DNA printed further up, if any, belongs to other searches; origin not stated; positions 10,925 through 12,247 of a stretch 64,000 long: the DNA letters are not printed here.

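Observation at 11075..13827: Two cysteine-less MqnC/MqnE-fold paralogues, one fused to an MqnA-like domain, inside a futalosine-pathway gene row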

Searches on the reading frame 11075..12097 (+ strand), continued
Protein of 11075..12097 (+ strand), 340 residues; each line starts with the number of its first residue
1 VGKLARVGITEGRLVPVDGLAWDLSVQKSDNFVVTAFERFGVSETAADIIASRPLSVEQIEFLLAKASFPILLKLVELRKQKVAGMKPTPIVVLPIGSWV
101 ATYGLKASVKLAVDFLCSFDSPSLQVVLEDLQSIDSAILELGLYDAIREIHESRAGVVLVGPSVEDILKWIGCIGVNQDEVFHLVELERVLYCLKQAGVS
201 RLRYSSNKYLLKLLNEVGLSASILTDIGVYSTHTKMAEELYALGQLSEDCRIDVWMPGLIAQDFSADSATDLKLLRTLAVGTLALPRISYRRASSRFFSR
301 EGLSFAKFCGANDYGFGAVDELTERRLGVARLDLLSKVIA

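Call 54: find_encoding_contigs(protein=P0303, flank=10000, max_places=1)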
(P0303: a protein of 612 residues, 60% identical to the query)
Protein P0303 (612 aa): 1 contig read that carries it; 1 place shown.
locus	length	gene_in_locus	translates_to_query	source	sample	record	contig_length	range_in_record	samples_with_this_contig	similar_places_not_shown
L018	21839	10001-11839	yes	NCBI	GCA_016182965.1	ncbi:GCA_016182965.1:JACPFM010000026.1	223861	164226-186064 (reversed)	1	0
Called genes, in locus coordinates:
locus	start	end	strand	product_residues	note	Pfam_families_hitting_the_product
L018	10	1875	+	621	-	PF00009:GTP_EFTU, PF22042:EF-G_D2, PF03144:GTP_EFTU_D2, PF00679:EFG_C, PF21018:BipA_C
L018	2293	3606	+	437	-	PF13638:PIN_4, PF02562:PhoH, PF13604:AAA_30 (faint), PF13245:AAA_19 (faint)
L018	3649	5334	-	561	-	PF00069:Pkinase, PF07714:PK_Tyr_Ser-Thr, PF01636:APH (faint), PF06293:Kdo (weak)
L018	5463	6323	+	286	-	PF13185:GAF_2, PF13492:GAF_3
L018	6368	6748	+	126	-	PF00072:Response_reg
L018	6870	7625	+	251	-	PF01209:Ubie_methyltran, PF13489:Methyltransf_23, PF08241:Methyltransf_11, PF13649:Methyltransf_25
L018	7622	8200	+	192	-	PF02441:Flavoprotein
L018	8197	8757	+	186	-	-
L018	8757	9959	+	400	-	PF04055:Radical_SAM, PF19288:CofH_C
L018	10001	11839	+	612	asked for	PF02621:VitK2_biosynth, PF04055:Radical_SAM, PF19288:CofH_C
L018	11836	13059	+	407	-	PF01979:Amidohydro_1, PF07969:Amidohydro_3 (faint)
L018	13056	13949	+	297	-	PF01040:UbiA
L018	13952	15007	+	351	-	PF00793:DAHP_synth_1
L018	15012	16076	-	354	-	PF03773:ArsP_1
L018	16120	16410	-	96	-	-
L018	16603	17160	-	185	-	-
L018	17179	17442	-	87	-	PF14319:Zn_Tnp_IS91 (weak)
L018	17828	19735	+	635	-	PF13625:Helicase_C_3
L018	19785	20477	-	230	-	-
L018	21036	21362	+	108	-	-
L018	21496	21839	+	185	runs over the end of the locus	PF05685:Uma2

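Call 56: search_protein_families(library=ncbifam, proteins=[L018:8197-8757:+, L018:8757-9959:+, L017:8769-9872:+, L017:7630-8766:+, L015:11139-12281:+, L017:5146-6090:-], max_evalue=0.001)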
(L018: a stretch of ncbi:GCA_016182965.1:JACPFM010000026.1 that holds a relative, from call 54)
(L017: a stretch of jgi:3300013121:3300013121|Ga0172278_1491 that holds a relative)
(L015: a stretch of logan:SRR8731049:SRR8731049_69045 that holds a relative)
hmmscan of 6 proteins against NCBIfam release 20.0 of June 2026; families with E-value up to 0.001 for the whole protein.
L018:8197-8757:+ (186 aa): 1 family
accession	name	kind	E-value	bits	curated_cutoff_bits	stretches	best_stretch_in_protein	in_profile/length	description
TIGR03700.1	mena_SCO4494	equivalog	2.8e-06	26.5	434.55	1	59-145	259-341/351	aminofutalosine synthase MqnE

L018:8757-9959:+ (400 aa): 10 families
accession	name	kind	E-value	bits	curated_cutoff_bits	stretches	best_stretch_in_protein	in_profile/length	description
TIGR03700.1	mena_SCO4494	equivalog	3.4e-134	447.2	434.55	1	9-364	1-350/351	aminofutalosine synthase MqnE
TIGR03699.1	menaquin_MqnC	equivalog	8e-98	327.4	428.1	1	18-365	2-342/342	cyclic dehypoxanthinyl futalosine synthase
NF006276.0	PRK08444.1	equivalog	3e-96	322.5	560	1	9-367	3-352/353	aminofutalosine synthase MqnE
TIGR00423.1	TIGR00423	subfamily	7.8e-89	298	260.25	1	53-364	2-309/310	CofH family radical SAM protein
NF005609.0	PRK07360.1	equivalog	1.1e-80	271.3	426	1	4-367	6-370/374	7,8-didemethyl-8-hydroxy-5-deazariboflavin synthase subunit CofH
TIGR03551.1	F420_cofH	equivalog_domain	6e-79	265.4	374.1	1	20-365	2-345/345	5-amino-6-(D-ribitylamino)uracil--L-tyrosine 4-hydroxyphenyl transferase CofH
NF006277.0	PRK08445.1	equivalog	2.4e-68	230.5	576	1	17-366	2-346/348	dehypoxanthine futalosine cyclase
NF006687.0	PRK09234.1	equivalog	5.9e-65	219.9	1018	1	7-370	480-842/849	bifunctional FO biosynthesis protein CofGH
NF004580.0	PRK05926.1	equivalog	8.9e-61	206.1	583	1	3-356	12-363/370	hypothetical protein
TIGR03550.1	F420_cofG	equivalog_domain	4.6e-05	22.7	213.35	1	54-362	2-304/322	7,8-didemethyl-8-hydroxy-5-deazariboflavin synthase CofG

L017:8769-9872:+ (367 aa): 16 families
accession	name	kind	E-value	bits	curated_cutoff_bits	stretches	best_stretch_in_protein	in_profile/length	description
TIGR03700.1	mena_SCO4494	equivalog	3.7e-153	509.6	434.55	1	7-356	1-351/351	aminofutalosine synthase MqnE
NF006276.0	PRK08444.1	equivalog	3.5e-113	378.2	560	1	6-356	2-350/353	aminofutalosine synthase MqnE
TIGR00423.1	TIGR00423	subfamily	5.5e-112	374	260.25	1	51-356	2-310/310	CofH family radical SAM protein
TIGR03699.1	menaquin_MqnC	equivalog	1.6e-108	362.6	428.1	1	17-356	3-342/342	cyclic dehypoxanthinyl futalosine synthase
NF005609.0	PRK07360.1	equivalog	1e-95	320.7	426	1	4-359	8-371/374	7,8-didemethyl-8-hydroxy-5-deazariboflavin synthase subunit CofH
TIGR03551.1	F420_cofH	equivalog_domain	3.3e-95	318.9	374.1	1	20-356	4-345/345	5-amino-6-(D-ribitylamino)uracil--L-tyrosine 4-hydroxyphenyl transferase CofH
NF006277.0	PRK08445.1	equivalog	1e-81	274.5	576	1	20-356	7-345/348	dehypoxanthine futalosine cyclase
NF006687.0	PRK09234.1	equivalog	8.3e-81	272.3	1018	1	27-364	504-845/849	bifunctional FO biosynthesis protein CofGH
NF004580.0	PRK05926.1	equivalog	2e-77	260.9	583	1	9-347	20-363/370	hypothetical protein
TIGR03550.1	F420_cofG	equivalog_domain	5.7e-12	45.4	213.35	1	52-361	2-312/322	7,8-didemethyl-8-hydroxy-5-deazariboflavin synthase CofG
NF004884.0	PRK06245.1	equivalog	2.3e-09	36.6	209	1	50-361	11-319/340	7,8-didemethyl-8-hydroxy-5-deazariboflavin synthase subunit CofG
TIGR03956.1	rSAM_HydE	equivalog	6.7e-08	32.2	254.6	1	32-249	29-232/340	[FeFe] hydrogenase H-cluster radical SAM maturase HydE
TIGR00433.2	bioB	equivalog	5.3e-07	29.2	225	0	20-133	6-123/307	biotin synthase BioB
TIGR03910.1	pyrrolys_PylB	equivalog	4.1e-05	22.6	348.2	1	4-282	5-270/347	methylornithine synthase PylB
TIGR03957.1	rSAM_HmdB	equivalog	5.7e-05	22.5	320.9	1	199-344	172-313/317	5,10-methenyltetrahydromethanopterin hydrogenase cofactor biosynthesis protein HmdB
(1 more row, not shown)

L017:7630-8766:+ (378 aa): 3 families
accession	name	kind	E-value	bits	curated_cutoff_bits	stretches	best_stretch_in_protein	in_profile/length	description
TIGR03699.1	menaquin_MqnC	equivalog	3.8e-08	32.5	428.1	1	247-341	210-306/342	cyclic dehypoxanthinyl futalosine synthase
TIGR00423.1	TIGR00423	subfamily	2.8e-05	23.5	260.25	1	247-337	174-268/310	CofH family radical SAM protein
TIGR03700.1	mena_SCO4494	equivalog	6.6e-05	22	434.55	1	261-332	231-304/351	aminofutalosine synthase MqnE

L015:11139-12281:+ (380 aa): 17 families
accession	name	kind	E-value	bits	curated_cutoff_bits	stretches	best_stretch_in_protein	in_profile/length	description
TIGR03700.1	mena_SCO4494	equivalog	2.9e-149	496.7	434.55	1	11-360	1-351/351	aminofutalosine synthase MqnE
NF006276.0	PRK08444.1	equivalog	7.6e-113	377.1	560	1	11-361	3-351/353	aminofutalosine synthase MqnE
TIGR00423.1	TIGR00423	subfamily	8.4e-112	373.4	260.25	1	55-358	2-308/310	CofH family radical SAM protein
TIGR03699.1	menaquin_MqnC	equivalog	4.6e-108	361.1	428.1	1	20-359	2-341/342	cyclic dehypoxanthinyl futalosine synthase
NF005609.0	PRK07360.1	equivalog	1.7e-96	323.2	426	1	5-363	5-371/374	7,8-didemethyl-8-hydroxy-5-deazariboflavin synthase subunit CofH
TIGR03551.1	F420_cofH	equivalog_domain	1.9e-94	316.3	374.1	1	33-360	14-345/345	5-amino-6-(D-ribitylamino)uracil--L-tyrosine 4-hydroxyphenyl transferase CofH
NF006687.0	PRK09234.1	equivalog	3.8e-82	276.7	1018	1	9-366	480-843/849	bifunctional FO biosynthesis protein CofGH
NF006277.0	PRK08445.1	equivalog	6.3e-79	265.3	576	1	29-361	12-346/348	dehypoxanthine futalosine cyclase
NF004580.0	PRK05926.1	equivalog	7.7e-77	259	583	1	9-351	16-363/370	hypothetical protein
TIGR03550.1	F420_cofG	equivalog_domain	3.2e-12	46.3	213.35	1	56-359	2-306/322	7,8-didemethyl-8-hydroxy-5-deazariboflavin synthase CofG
NF004884.0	PRK06245.1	equivalog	4.3e-11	42.3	209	1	53-363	11-317/340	7,8-didemethyl-8-hydroxy-5-deazariboflavin synthase subunit CofG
TIGR03957.1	rSAM_HmdB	equivalog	2.9e-06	26.7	320.9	1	203-350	172-315/317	5,10-methenyltetrahydromethanopterin hydrogenase cofactor biosynthesis protein HmdB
TIGR03956.1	rSAM_HydE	equivalog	1.7e-05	24.3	254.6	1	38-142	31-132/340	[FeFe] hydrogenase H-cluster radical SAM maturase HydE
TIGR00433.2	bioB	equivalog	7.3e-05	22.2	225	1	28-284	10-251/307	biotin synthase BioB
NF004911.0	PRK06267.1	equivalog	0.00011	21.5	305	0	178-242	133-195/351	hypothetical protein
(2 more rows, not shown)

L017:5146-6090:- (314 aa): 0 families

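Call 68: predict_structure(alignment_id=A4)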
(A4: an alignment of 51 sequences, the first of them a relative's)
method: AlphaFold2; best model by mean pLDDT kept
length: 340 residues; sequences in the alignment: 51
mean_pLDDT: 90.5   pTM: 0.86
mean pLDDT of the five models: 90.5, 90.2, 89.3, 89.3, 89.2
residues with pLDDT >= 90: 265; 70-90: 40; 50-70: 25; < 50: 10
segments of 3 or more residues with pLDDT < 50: 1-4, 21-23
pLDDT, mean of each block of 10 residues (from residue 1): 55 64 53 92 96 97 98 93 85 96 96 97 96 77 93 97 93 79 92 97 95 96 96 98 97 96 78 98 97 96 96 97 96 93
secondary structure, 60 per line:
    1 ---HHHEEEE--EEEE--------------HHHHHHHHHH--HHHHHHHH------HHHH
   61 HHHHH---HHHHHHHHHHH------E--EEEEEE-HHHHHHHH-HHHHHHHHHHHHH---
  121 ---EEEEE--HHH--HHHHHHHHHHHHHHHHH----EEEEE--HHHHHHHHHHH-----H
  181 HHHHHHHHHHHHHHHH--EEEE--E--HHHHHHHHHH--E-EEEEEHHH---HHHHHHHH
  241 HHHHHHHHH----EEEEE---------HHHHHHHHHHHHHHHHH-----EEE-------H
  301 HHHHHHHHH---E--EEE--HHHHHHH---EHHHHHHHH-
elements in order: E7-10 E13-16 H31-40 H43-50 H57-65 H69-79 E89-94 H96-103 H105-117 E124-128 H136-152 E157-161 H164-174 H180-196 E199-202 H208-217 E222-226 H233-249 E254-258 H268-284 E290-292 H300-309 E316-318 H321-327 H332-339

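Call 71: fold_search(model_id=the predicted structure, library=pdb)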
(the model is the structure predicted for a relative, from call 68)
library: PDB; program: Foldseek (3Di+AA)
matches with E <= 10: 1255; with E <= 0.001: 45
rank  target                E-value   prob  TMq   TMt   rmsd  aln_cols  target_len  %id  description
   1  6xig_B                3.4e-09  1.00  0.61  0.55   6.9       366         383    9  X-ray crystal structure of MqnE from Pedobacter heparinus (released 2020-07-15)
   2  6xig_A                3.6e-09  1.00  0.61  0.56   7.0       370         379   10  X-ray crystal structure of MqnE from Pedobacter heparinus (released 2020-07-15)
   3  6xi9_B                5.0e-09  1.00  0.63  0.57   6.3       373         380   10  X-ray crystal structure of MqnE from Pedobacter heparinus in complex with aminofutalosine and methionine (released 2020-07-15)
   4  7o1p                  3.3e-08  1.00  0.55  0.56   6.5       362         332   13  [FeFe]-hydrogenase maturase HydE from T. Maritima (C-ter stretch absent) (released 2021-05-26)
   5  6xi9_A                3.4e-08  1.00  0.60  0.54   6.8       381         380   10  X-ray crystal structure of MqnE from Pedobacter heparinus in complex with aminofutalosine and methionine (released 2020-07-15)
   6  8vdw_A                8.7e-08  1.00  0.52  0.54   8.1       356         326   13  X-Ray Crystal Structure of the biotin synthase from V. parvula (released 2024-01-24)
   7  7o1o                  1.1e-07  1.00  0.56  0.54   6.7       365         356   15  Complex-B bound [FeFe]-hydrogenase maturase HydE fromT. Maritima (Auxiliary cluster deleted variant) (released 2021-05-26)
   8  5few                  1.1e-07  1.00  0.56  0.55   6.4       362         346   14  HydE from T. maritima in complex with S-adenosyl-L-cysteine (final product) (released 2016-04-06)
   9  3ciw                  2.3e-07  1.00  0.53  0.52   6.7       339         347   14  X-RAY structure of the [FeFe]-hydrogenase maturase HydE from thermotoga maritima (released 2008-04-08)
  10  3cix                  2.5e-07  1.00  0.53  0.53   6.3       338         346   15  X-RAY structure of the [FeFe]-hydrogenase maturase HydE from thermotoga maritima in complex with thiocyanate (released 2008-04-08)
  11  3iiz                  2.9e-07  1.00  0.55  0.54   6.7       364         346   14  X-ray structure of the FeFe-hydrogenase maturase HydE from T. maritima in complex with S-adenosyl-L-methionine (released 2009-09-22)
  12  3t7v                  7.9e-07  1.00  0.54  0.54   7.7       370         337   12  Crystal structure of methylornithine synthase (PylB) (released 2011-11-30)
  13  1r30_A                1.2e-06  1.00  0.52  0.56   6.5       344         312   12  The Crystal Structure of Biotin Synthase, an S-Adenosylmethionine-Dependent Radical Enzyme (released 2004-01-13)
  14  1r30_B                1.2e-06  1.00  0.52  0.55   6.5       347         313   12  The Crystal Structure of Biotin Synthase, an S-Adenosylmethionine-Dependent Radical Enzyme (released 2004-01-13)
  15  4rtb                  1.3e-06  1.00  0.52  0.43   7.1       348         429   11  X-ray structure of the FeFe-hydrogenase maturase HydG from Carboxydothermus hydrogenoformans (released 2015-01-28)
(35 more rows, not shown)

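Call 73: search_protein_families(library=pfam, proteins=[L018:8197-8757:+, L017:5146-6090:-], max_evalue=0.001)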
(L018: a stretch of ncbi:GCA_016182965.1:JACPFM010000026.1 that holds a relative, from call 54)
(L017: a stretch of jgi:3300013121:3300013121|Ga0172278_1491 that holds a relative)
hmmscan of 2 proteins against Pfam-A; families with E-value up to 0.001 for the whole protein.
L018:8197-8757:+ (186 aa): 0 families

L017:5146-6090:- (314 aa): 0 families
